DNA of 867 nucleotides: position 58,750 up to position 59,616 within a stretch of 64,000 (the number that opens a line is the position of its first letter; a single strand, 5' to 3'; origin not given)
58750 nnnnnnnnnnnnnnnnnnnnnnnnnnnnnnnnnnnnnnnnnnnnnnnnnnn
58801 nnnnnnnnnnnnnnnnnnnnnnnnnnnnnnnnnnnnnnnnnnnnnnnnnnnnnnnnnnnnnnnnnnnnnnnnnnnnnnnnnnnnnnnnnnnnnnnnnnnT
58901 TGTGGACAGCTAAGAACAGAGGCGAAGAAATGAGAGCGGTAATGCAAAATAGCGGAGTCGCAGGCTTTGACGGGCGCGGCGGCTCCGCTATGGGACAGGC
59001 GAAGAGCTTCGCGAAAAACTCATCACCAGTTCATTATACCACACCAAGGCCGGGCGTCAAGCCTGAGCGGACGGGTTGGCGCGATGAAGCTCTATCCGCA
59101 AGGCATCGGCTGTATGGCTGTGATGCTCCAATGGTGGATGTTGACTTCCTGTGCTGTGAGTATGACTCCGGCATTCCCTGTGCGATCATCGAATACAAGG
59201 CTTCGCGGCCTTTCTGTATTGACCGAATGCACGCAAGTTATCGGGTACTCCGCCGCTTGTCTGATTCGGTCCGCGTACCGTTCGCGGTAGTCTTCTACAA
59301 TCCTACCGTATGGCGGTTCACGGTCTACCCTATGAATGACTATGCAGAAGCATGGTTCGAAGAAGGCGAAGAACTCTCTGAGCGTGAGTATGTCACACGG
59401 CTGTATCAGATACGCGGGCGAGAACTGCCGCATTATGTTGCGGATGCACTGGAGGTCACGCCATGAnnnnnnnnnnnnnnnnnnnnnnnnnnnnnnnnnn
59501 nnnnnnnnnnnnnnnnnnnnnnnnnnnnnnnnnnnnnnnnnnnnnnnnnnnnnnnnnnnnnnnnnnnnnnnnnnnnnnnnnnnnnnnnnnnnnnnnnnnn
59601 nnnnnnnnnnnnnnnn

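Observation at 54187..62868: Lower-GC accessory island with P4-type primase-helicase, Xis-like HTH, PD-(D/E)XK-like protein, PEP-CTERM protein and IS256, abutting a tRNA cluster but lacking an integrase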

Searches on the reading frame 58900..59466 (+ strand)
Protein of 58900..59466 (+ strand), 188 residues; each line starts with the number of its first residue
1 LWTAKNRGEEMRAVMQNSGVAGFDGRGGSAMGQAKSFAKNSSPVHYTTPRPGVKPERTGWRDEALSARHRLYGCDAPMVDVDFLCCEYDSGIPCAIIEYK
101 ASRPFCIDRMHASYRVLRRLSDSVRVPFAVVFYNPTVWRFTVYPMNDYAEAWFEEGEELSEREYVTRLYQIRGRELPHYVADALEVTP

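Call 6: search_protein_families(library=pfam, proteins=[window:58900-59466:+], max_evalue=0.01)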
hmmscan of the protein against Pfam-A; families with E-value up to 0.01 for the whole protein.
window:58900-59466:+ (188 aa): 0 families

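Call 10: search_protein_families(library=phrogs, proteins=[window:58900-59466:+], max_evalue=0.01)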
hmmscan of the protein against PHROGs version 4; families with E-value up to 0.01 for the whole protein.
window:58900-59466:+ (188 aa): 2 families
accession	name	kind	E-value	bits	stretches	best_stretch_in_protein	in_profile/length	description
phrog_16357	-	unknown function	3e-22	80.2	1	57-181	6-135/309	-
phrog_10722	-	unknown function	0.0066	17.7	0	140-182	30-73/93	-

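Call 11: search_protein_families(library=ncbifam, proteins=[window:58900-59466:+], max_evalue=0.01)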
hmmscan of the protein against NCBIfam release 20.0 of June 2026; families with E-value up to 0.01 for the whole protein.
window:58900-59466:+ (188 aa): 0 families

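Call 43: search_solved_structures(query=window:58900-59466:+, max_evalue=1)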
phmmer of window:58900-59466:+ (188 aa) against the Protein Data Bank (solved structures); distinct sequences matched with E-value up to 1: 0.

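Call 45: search_protein_families(library=padloc, proteins=[window:58900-59466:+], max_evalue=0.01)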
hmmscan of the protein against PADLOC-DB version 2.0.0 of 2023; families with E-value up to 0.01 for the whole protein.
window:58900-59466:+ (188 aa): 0 families

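Call 83: predict_structure(protein=window:58900-59466:+)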
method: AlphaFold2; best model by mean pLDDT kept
length: 188 residues; sequences in the alignment: 1
mean_pLDDT: 44.6   pTM: 0.45
mean pLDDT of the five models: 44.6, 43.5, 40.7, 36.3, 33.0
residues with pLDDT >= 90: 0; 70-90: 0; 50-70: 63; < 50: 125
segments of 3 or more residues with pLDDT < 50: 1-73, 75-93, 111-113, 118-127, 135-140, 146-151, 186-188
pLDDT, mean of each block of 10 residues (from residue 1): 40 36 31 34 26 32 45 44 39 49 52 48 48 48 49 56 63 58 50
secondary structure, 60 per line:
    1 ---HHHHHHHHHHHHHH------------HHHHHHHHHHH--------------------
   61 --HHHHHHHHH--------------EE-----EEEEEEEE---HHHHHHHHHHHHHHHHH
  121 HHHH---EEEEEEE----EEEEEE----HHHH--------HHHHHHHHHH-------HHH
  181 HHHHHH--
elements in order: H4-17 H30-40 H63-71 E93-100 H104-124 E128-134 E139-144 H149-152 H161-170 H178-186

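Call 85: search_protein_families(library=pfam, alignment_id=A5, max_evalue=5)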
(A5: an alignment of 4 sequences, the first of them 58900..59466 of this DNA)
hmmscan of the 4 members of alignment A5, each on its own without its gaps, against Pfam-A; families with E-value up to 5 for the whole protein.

A. member 1, window:58900-59466:+ (188 aa): 0 families

B. families by the number of members that match (of 4 scanned): 0 families

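Call 86: search_solved_structures(query=A5, max_evalue=10)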
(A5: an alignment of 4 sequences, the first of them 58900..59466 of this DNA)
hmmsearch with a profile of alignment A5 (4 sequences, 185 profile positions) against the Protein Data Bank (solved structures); distinct sequences matched with E-value up to 10: 8.
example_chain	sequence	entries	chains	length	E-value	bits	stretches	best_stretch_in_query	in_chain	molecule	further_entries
5k7j_A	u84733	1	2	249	0.84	12.4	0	54-100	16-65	Indole-3-glycerol phosphate synthase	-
4lny_A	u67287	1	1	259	1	12.1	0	64-100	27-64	Engineered Protein OR422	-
3tc7_A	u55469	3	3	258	1.1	12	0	64-100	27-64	Indole-3-glycerol phosphate synthase | Retro-aldolase, design RA114 | Retro-aldolase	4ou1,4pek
1igs_A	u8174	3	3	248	1.4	11.7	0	54-100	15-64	INDOLE-3-GLYCEROLPHOSPHATE SYNTHASE | INDOLE-3-GLYCEROL PHOSPHATE SYNTHASE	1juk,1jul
1a53_A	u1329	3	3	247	1.4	11.7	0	54-100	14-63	INDOLE-3-GLYCEROLPHOSPHATE SYNTHASE | INDOLE-3-GLYCEROL PHOSPHATE SYNTHASE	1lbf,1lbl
8w3y_A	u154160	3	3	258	1.4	11.6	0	64-100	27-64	Hydroxyquinoline fluorescent protein | Hydroxyquinonline fluorescent protein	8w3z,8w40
4iww_A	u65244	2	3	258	1.7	11.4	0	64-100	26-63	Unnatural Amino Acid Mediated Metalloprotein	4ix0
3tc6_A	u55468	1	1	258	1.8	11.3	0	64-100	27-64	Indole-3-glycerol phosphate synthase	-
